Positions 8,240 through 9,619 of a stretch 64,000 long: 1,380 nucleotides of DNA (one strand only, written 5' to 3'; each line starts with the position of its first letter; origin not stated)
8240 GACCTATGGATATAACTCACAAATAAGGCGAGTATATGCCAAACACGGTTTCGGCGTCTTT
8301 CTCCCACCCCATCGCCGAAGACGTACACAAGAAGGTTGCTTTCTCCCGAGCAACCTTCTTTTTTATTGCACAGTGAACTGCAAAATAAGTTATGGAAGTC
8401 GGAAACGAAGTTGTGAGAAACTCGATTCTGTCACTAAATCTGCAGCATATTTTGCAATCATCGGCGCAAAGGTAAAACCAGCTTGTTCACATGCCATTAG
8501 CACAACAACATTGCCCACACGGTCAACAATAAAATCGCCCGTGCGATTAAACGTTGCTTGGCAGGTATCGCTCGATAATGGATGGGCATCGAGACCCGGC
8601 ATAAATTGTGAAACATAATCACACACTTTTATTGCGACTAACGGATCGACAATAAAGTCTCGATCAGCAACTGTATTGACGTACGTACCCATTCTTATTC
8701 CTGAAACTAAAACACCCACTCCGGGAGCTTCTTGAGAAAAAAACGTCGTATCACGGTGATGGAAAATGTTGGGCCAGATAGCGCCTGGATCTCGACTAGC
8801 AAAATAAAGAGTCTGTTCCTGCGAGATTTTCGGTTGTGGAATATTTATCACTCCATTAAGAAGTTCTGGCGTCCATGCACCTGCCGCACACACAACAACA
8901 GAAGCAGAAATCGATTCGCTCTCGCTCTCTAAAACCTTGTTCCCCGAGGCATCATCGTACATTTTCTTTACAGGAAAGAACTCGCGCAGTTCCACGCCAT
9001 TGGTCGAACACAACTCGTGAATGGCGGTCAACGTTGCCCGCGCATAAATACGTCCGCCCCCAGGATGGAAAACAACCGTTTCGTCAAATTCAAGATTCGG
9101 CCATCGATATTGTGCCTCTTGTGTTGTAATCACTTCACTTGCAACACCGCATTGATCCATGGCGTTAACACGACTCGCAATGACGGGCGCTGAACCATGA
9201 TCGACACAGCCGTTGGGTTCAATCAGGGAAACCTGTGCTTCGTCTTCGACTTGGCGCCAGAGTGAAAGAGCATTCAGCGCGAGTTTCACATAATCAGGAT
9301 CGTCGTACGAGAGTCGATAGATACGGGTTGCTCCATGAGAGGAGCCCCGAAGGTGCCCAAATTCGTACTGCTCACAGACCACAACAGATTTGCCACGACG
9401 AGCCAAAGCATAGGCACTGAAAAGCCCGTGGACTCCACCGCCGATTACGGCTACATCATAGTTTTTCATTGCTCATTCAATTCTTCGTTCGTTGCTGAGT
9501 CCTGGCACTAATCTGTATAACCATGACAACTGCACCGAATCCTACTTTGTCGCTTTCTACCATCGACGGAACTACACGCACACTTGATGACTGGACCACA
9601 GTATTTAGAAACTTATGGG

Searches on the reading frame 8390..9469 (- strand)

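Call 109: search_protein_families(library=pfam, proteins=[window:8390-9469:-], max_evalue=0.000001)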
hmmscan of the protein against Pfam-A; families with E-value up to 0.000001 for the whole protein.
window:8390-9469:- (359 aa): 1 family
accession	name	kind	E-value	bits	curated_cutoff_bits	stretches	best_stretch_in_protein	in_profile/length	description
PF01266.30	DAO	-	6.5e-45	154.6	27.9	1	5-345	1-353/353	FAD dependent oxidoreductase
